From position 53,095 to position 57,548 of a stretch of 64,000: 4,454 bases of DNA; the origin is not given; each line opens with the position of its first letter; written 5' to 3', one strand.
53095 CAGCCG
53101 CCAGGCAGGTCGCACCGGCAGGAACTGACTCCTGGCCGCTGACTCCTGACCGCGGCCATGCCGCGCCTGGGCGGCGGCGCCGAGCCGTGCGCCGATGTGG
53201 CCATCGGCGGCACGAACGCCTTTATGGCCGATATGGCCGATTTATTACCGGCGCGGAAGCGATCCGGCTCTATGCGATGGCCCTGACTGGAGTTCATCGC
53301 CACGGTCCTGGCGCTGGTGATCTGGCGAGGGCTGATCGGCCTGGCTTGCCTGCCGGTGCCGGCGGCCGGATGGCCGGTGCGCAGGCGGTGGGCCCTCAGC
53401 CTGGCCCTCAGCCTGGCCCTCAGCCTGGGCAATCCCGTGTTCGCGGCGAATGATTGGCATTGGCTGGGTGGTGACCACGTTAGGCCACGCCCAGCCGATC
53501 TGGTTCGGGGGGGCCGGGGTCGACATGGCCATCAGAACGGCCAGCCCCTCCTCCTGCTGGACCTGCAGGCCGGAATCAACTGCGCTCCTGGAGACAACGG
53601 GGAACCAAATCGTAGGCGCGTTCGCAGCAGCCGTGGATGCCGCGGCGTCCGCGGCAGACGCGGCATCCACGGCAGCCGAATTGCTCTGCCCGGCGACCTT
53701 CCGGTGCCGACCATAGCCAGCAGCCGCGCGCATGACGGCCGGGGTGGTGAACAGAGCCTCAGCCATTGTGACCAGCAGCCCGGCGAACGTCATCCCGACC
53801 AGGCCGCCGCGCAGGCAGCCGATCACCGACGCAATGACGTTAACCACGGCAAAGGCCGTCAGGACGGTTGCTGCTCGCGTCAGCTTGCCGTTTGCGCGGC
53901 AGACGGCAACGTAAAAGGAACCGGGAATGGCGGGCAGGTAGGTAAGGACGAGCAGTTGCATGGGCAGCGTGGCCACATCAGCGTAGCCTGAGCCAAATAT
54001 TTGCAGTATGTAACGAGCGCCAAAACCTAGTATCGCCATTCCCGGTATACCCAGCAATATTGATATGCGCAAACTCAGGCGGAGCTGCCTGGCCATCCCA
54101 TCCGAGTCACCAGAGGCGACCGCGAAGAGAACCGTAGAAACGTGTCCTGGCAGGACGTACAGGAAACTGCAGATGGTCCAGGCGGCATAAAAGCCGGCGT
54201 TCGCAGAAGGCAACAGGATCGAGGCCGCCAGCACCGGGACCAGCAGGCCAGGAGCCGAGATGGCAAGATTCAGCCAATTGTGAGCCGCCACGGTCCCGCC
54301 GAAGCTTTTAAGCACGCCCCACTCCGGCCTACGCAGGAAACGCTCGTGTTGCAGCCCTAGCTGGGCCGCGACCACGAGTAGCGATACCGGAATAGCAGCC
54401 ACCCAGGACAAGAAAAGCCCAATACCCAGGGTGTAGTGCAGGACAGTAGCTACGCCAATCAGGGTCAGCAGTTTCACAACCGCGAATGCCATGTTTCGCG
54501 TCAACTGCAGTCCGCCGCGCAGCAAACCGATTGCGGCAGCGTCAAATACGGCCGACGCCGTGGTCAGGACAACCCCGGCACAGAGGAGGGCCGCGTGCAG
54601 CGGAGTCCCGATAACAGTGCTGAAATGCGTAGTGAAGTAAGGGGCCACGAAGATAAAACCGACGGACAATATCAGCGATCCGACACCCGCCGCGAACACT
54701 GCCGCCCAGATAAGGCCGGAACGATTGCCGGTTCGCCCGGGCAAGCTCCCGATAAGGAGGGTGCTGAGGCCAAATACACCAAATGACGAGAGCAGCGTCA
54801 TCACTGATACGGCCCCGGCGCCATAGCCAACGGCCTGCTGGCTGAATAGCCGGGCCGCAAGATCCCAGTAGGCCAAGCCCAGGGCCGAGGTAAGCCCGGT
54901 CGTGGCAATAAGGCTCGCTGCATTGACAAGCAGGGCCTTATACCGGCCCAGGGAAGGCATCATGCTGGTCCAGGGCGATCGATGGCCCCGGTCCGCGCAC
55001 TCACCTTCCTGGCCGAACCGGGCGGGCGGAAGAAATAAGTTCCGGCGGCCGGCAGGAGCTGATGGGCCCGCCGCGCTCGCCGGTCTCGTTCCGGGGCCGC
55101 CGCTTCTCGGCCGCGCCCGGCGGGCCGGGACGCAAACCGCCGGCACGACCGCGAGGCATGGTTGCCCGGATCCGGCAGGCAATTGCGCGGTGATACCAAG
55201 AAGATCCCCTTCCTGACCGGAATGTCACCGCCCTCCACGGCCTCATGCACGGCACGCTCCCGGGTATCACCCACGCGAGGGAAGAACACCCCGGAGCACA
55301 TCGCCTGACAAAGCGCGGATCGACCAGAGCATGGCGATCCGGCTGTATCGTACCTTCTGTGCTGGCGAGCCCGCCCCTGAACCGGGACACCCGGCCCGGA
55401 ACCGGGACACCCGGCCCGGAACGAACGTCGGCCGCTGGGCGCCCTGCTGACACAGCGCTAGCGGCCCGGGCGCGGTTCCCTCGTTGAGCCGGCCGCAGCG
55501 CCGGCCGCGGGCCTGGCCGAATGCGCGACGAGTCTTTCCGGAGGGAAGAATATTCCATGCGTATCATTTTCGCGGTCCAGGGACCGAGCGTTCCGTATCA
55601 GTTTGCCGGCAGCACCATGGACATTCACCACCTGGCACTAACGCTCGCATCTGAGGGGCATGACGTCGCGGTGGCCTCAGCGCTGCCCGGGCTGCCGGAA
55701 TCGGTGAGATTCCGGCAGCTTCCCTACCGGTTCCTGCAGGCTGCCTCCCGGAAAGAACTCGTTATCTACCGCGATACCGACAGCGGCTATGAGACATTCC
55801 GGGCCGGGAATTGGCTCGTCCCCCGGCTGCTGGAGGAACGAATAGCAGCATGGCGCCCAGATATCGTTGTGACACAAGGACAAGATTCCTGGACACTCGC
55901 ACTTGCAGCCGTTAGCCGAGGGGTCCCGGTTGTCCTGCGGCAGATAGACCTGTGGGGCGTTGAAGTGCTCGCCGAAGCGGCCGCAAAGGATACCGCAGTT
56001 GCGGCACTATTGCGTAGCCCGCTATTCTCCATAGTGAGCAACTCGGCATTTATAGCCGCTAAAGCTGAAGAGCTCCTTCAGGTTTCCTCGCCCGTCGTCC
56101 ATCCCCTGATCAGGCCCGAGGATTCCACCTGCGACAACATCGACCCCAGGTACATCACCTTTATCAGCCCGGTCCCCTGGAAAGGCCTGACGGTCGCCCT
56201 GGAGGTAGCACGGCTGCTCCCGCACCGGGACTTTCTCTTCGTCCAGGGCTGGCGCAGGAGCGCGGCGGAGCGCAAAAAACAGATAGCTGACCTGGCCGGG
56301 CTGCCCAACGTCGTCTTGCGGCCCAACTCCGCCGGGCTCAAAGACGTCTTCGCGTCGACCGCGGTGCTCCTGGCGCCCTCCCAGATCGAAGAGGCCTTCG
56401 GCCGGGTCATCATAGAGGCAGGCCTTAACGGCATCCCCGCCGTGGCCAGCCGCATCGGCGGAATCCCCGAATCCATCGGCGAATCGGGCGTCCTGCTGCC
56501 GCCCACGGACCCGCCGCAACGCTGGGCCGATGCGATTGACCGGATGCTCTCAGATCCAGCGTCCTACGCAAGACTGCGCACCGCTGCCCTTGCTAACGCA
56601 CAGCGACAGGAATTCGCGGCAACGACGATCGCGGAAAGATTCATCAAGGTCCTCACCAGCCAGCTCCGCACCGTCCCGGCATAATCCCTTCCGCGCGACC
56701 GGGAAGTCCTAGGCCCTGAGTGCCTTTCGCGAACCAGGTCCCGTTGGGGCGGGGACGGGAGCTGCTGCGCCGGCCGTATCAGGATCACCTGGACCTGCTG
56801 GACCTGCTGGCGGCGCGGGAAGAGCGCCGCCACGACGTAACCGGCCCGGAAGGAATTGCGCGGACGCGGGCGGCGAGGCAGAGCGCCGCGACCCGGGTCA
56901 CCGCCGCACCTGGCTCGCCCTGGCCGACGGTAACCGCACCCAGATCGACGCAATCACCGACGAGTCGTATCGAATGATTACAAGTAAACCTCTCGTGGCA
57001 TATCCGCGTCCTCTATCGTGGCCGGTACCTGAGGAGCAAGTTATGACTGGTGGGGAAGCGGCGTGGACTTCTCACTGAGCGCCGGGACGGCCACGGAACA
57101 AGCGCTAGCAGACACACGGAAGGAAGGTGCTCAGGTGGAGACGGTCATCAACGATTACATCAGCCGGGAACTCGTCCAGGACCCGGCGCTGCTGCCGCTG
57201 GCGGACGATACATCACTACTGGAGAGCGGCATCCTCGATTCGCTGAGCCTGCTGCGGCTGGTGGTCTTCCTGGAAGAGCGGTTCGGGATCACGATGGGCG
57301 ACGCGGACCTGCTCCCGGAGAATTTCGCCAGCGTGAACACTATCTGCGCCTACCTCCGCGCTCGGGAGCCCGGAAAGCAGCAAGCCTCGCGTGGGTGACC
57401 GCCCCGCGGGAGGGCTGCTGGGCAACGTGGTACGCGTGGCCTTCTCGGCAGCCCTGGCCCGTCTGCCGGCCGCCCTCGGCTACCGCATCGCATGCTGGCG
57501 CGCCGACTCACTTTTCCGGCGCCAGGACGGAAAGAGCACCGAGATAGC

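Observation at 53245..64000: Glycosyltransferase-rich cluster with a dedicated ACP and LpxL/PatA-type acyltransferase: candidate pathway for an acylated, flippase-exported glycoconjugate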

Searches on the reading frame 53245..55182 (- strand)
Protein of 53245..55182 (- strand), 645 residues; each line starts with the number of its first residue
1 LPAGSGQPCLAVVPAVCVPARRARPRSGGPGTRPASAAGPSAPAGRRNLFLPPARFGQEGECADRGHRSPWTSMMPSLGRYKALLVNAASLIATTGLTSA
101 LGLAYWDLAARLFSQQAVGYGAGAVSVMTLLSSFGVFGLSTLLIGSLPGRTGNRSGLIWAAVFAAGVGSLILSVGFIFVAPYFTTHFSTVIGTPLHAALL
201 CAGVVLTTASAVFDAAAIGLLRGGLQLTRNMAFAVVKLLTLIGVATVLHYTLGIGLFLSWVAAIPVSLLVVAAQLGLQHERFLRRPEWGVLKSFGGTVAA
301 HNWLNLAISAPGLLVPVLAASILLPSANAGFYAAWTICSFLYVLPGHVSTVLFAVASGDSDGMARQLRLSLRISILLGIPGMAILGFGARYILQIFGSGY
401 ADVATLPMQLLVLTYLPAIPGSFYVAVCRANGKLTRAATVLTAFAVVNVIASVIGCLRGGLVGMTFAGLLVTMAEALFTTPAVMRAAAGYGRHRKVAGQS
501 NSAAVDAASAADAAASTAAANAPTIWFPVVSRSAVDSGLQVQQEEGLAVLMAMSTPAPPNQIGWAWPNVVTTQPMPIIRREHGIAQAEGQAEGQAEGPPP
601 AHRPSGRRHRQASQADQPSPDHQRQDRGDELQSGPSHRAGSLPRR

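Call 5: search_protein_families(library=pfam, proteins=[window:53245-55182:-], max_evalue=0.01)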
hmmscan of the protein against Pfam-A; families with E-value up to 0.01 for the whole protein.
window:53245-55182:- (645 aa): 0 families

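Call 7: search_protein_families(library=ncbifam, proteins=[window:53245-55182:-], max_evalue=0.01)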
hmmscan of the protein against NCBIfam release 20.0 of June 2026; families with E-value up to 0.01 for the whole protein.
window:53245-55182:- (645 aa): 0 families

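Call 24: search_protein_families(library=pfam, proteins=[window:53245-54969:-], max_evalue=1)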
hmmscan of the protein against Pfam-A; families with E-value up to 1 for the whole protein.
window:53245-54969:- (574 aa): 0 families

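Call 46: find_homologous_proteins(query=window:53245-54969:-)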
Query window:53245-54969:- (574 aa): 436 proteins with E <= 0.001 among 8000 candidates; the best 120 are listed.
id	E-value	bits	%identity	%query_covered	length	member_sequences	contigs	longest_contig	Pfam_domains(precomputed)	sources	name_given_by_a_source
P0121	0.0e+0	1202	99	100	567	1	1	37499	-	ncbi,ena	-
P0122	0.0e+0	1193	98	100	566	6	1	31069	-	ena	-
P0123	0.0e+0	1189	98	100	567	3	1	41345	-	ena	-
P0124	2.8e-288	976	81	99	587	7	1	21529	-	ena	-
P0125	2.7e-204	698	63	100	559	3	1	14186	-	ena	-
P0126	2.5e-194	665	62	93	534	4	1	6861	-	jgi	jgi:O-antigen/teichoic acid export membrane protein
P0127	3.3e-155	536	58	83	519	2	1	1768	-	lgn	-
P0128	2.4e-151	524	56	83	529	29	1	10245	-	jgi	-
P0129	3.8e-151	523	55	83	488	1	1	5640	PF01943.23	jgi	jgi:O-antigen/teichoic acid export membrane protein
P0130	1.3e-149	518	49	95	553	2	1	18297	-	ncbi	-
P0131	6.3e-149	516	56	83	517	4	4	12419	PF01554.24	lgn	-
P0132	6.6e-148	512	55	83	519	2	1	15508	PF01943.23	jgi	jgi:O-antigen/teichoic acid export membrane protein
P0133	1.5e-147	511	56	88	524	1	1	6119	-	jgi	jgi:O-antigen/teichoic acid export membrane protein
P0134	9.3e-147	508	56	83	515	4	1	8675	-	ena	-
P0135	5.7e-146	506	52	87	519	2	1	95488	PF01943.23,PF01554.24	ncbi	-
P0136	1.1e-145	505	55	83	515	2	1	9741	PF01943.23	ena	-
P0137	2.8e-145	504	55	83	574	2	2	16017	PF01943.23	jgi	-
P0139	3.9e-144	500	55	83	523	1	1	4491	PF01943.23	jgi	jgi:O-antigen/teichoic acid export membrane protein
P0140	2.1e-143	497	55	83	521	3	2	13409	PF01943.23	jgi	jgi:O-antigen/teichoic acid export membrane protein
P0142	3.4e-142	493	55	76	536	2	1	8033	PF01943.23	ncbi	-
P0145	1.6e-141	491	54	84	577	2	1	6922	PF01554.24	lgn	-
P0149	2.5e-140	487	57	75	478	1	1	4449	PF01943.23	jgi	jgi:O-antigen/teichoic acid export membrane protein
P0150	2.7e-140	487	54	83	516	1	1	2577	PF01943.23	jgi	jgi:O-antigen/teichoic acid export membrane protein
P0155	4.4e-139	483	52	81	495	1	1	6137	PF01943.23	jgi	jgi:O-antigen/teichoic acid export membrane protein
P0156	4.9e-139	483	50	84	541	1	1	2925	PF01943.23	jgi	jgi:O-antigen/teichoic acid export membrane protein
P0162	8.6e-137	476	51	84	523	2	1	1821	PF01943.23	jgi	jgi:O-antigen/teichoic acid export membrane protein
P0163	9.4e-136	472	48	95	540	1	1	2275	PF01943.23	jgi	jgi:O-antigen/teichoic acid export membrane protein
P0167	1.8e-134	468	52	83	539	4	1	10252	PF01943.23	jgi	jgi:O-antigen/teichoic acid export membrane protein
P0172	6.0e-133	463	56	73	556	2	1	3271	PF01943.23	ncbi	-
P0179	3.2e-132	460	54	76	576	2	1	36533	PF01943.23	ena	-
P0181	1.2e-131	459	51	83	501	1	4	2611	PF01943.23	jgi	jgi:O-antigen/teichoic acid export membrane protein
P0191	6.9e-130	453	58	66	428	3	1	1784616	PF01943.23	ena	-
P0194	1.4e-129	452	49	84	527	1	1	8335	PF01943.23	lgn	-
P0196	2.3e-129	451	50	83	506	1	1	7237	PF01943.23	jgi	jgi:O-antigen/teichoic acid export membrane protein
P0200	1.1e-128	449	49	83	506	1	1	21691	PF01943.23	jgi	jgi:O-antigen/teichoic acid export membrane protein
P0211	1.7e-127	445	55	71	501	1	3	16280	PF01943.23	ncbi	ncbi:MAG: lipopolysaccharide biosynthesis protein [Streptosporangiaceae bacterium]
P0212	2.1e-127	445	54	74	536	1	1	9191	PF01943.23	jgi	jgi:O-antigen/teichoic acid export membrane protein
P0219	1.1e-126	442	55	74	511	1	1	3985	PF01943.23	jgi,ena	-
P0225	5.3e-126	440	53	76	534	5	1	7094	PF01943.23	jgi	jgi:O-antigen/teichoic acid export membrane protein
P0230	8.3e-126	439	45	94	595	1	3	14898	PF01943.23,PF01554.24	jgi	jgi:O-antigen/teichoic acid export membrane protein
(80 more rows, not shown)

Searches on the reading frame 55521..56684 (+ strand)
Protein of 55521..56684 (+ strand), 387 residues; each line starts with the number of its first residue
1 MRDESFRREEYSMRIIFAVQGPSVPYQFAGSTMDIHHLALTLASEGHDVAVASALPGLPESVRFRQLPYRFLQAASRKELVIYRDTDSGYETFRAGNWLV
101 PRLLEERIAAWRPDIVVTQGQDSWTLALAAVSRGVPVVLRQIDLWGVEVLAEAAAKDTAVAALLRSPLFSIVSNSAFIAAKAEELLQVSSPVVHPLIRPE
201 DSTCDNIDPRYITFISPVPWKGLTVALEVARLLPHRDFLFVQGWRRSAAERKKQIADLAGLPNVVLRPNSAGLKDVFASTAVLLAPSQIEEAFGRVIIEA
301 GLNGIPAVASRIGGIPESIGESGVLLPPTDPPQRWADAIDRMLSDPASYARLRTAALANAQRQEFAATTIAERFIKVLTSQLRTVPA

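Call 5: search_protein_families(library=pfam, proteins=[window:55521-56684:+], max_evalue=0.01)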
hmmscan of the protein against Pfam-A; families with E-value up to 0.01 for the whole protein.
window:55521-56684:+ (387 aa): 5 families
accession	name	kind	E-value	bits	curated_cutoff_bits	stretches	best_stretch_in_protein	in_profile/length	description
PF13692.12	Glyco_trans_1_4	-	2.1e-18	67.4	27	1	211-345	3-142/142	Glycosyl transferases group 1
PF00534.26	Glycos_transf_1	-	4.6e-16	59.3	26.4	1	218-356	25-169/172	Glycosyl transferases group 1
PF13579.12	Glyco_trans_4_4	-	1e-07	32.9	29.7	1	30-188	2-147/158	Glycosyl transferase 4-like domain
PF20706.3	GT4-conflict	-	1.6e-07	31.1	26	1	220-360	211-371/385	Family 4 Glycosyltransferase in conflict systems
PF13439.12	Glyco_transf_4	-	2.6e-06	28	28.5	1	35-139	8-101/170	Glycosyltransferase Family 4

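Call 7: search_protein_families(library=ncbifam, proteins=[window:55521-56684:+], max_evalue=0.01)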
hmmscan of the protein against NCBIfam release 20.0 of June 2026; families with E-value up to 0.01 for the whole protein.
window:55521-56684:+ (387 aa): 14 families
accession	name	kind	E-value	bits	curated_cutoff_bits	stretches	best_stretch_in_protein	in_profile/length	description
TIGR03449.1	mycothiol_MshA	equivalog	1.5e-13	50.4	462.5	1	255-369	276-393/406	D-inositol-3-phosphate glycosyltransferase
TIGR03999.1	thiol_BshA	equivalog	6.5e-11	41.8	273.7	1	262-377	255-369/375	N-acetyl-alpha-D-glucosaminyl L-malate synthase BshA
TIGR02149.1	glgA_Coryne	subfamily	1.7e-09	37.3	302.4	1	272-378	276-387/391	glycogen synthase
NF041876.1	EPS_EpsE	equivalog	3.8e-09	36.3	400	1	282-372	297-387/389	exopolysaccharide biosynthesis GT4 family glycosyltransferase EpsE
TIGR03088.1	stp2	hypoth_equivalog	9.6e-08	31.4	409.05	1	251-379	243-371/374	TIGR03088 family PEP-CTERM/XrtA system glycosyltransferase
NF053787.1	GlcN_PG_synth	equivalog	1.4e-06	27.4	480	1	272-348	254-329/361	N-acetylglucosaminyl phosphatidylglycerol synthase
TIGR04047.1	MSMEG_0565_glyc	hypoth_equivalog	9.3e-06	25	259.85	1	270-368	267-363/373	MSMEG_0565 family glycosyltransferase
NF038298.1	EPS_HpsO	equivalog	1.9e-05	23.6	575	1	290-372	298-378/388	hormogonium polysaccharide biosynthesis glycosyltransferase HpsO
NF047684.1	TeichurnBiosyTuaC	equivalog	0.00024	20.1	550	1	273-376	283-384/391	teichuronic acid biosynthesis protein TuaC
TIGR02468.1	sucrsPsyn_pln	equivalog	0.0005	18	1143.95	1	281-362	573-654/1051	sucrose-phosphate synthase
NF012028.0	PRK15484.1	subfamily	0.00054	19.1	618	1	280-348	277-347/380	lipopolysaccharide N-acetylglucosaminyltransferase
TIGR02470.1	sucr_synth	equivalog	0.0014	16.8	810.4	1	290-359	653-727/784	sucrose synthase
TIGR02472.1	sucr_P_syn_N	equivalog_domain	0.0046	15.8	576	1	287-375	347-435/439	sucrose-phosphate synthase, putative, glycosyltransferase domain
TIGR04348.1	TIGR04348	equivalog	0.005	15.9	300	1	273-362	206-294/310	selenoneine biosynthesis selenosugar synthase SenB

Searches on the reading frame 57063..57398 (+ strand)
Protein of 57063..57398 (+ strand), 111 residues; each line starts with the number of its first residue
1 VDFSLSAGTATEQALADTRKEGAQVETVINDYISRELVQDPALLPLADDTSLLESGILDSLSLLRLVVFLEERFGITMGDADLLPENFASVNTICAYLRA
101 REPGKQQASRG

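Call 5: search_protein_families(library=pfam, proteins=[window:57063-57398:+], max_evalue=0.01)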
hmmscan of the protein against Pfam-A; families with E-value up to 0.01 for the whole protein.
window:57063-57398:+ (111 aa): 1 family
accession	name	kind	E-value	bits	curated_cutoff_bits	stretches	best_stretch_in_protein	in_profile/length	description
PF00550.31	PP-binding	-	5.9e-08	33.3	20.8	1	45-98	17-67/67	Phosphopantetheine attachment site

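Call 7: search_protein_families(library=ncbifam, proteins=[window:57063-57398:+], max_evalue=0.01)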
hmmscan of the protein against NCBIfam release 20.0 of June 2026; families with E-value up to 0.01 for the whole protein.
window:57063-57398:+ (111 aa): 13 families
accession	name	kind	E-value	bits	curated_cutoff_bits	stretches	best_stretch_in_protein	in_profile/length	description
NF052616.1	ACP_for_OlsHI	equivalog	2e-12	47.3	130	1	25-97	4-76/83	ornithine lipid biosynthesis acyl carrier protein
NF058660.1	cispen_ACP_AmcB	equivalog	5.2e-10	39.4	80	1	27-100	4-77/80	cispentacin biosynthesis acyl carrier protein AmcB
NF003464.0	PRK05087.1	equivalog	5e-07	29.7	68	1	48-98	24-74/78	D-alanine--poly(phosphoribitol) ligase subunit DltC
NF005798.0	PRK07639.1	equivalog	5.3e-06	26.8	100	1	40-104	20-84/91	petrobactin biosynthesis protein AsbD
NF005480.0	PRK07081.1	equivalog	6.2e-05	22.9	72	1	45-99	21-74/83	acyl carrier protein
NF002148.0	PRK00982.1-2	subfamily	0.00011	22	71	1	49-101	27-77/79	acyl carrier protein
NF006031.0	PRK08172.1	equivalog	0.0002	21.9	76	1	46-99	24-75/82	acyl carrier protein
NF002147.0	PRK00982.1-1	equivalog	0.00056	19.7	84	1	57-100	38-79/83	acyl carrier protein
TIGR00517.1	acyl_carrier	equivalog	0.00066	19.5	70.45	1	48-100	25-75/77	acyl carrier protein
TIGR01688.1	dltC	equivalog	0.00077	19.5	52.35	1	48-97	21-70/73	D-alanine--poly(phosphoribitol) ligase subunit 2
NF040636.1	AcpM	exception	0.0016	18.4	146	1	49-101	28-78/93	meromycolate extension acyl carrier protein AcpM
NF009104.0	PRK12449.1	equivalog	0.0017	18.3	70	1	45-101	24-78/80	acyl carrier protein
NF006617.0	PRK09184.1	subfamily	0.0092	16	70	0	39-101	29-93/96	phosphopantetheine-binding protein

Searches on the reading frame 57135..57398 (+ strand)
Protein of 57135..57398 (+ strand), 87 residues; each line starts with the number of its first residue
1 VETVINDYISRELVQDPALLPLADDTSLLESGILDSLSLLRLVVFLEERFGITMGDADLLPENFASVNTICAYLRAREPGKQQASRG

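Call 33: search_solved_structures(query=window:57135-57398:+, max_evalue=1)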
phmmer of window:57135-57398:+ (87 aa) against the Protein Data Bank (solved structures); distinct sequences matched with E-value up to 1: 52.
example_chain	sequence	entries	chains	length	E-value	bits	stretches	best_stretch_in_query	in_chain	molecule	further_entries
2my5_A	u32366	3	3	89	1.7e-12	50.6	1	3-75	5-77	Peptidyl carrier protein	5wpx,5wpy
2my6_A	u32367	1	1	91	4.9e-12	49.2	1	3-75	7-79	Peptidyl carrier protein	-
6cxt_A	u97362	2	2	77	1.9e-08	37.8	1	8-74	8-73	Alpha/beta hydrolase fold protein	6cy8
2n5h_A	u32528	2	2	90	1.2e-05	28.9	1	5-72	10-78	Peptidyl carrier protein PltL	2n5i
6o6e_E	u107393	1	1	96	1.4e-05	28.6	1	5-72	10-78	Peptidyl carrier protein PltL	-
5jdx_A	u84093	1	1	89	0.00012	25.6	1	22-78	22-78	Putative peptidyl carrier protein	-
7thn_E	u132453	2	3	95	0.00015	25.3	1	22-78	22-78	Probable acyl carrier protein PigG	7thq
2l4b_A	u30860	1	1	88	0.00026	24.6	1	20-77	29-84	Acyl carrier protein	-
6lvt_A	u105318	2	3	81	0.0019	21.8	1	9-75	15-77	Acyl carrier protein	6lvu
5gxt_A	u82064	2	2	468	0.0031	21.2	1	25-75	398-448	Maltose-binding periplasmic protein,PigG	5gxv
2fq0_A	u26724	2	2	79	0.0054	20.4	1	34-64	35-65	acyl carrier protein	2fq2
3gzl_A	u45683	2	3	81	0.0057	20.4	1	34-64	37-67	Acyl carrier protein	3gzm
4h2s_C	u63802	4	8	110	0.006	20.3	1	21-71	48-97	Aminoacyl carrier protein 1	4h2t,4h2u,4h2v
7b0n_T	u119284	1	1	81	0.0077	19.9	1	15-78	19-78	Acyl carrier protein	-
8jf2_F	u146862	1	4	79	0.008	19.9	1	25-70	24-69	D-alanyl carrier protein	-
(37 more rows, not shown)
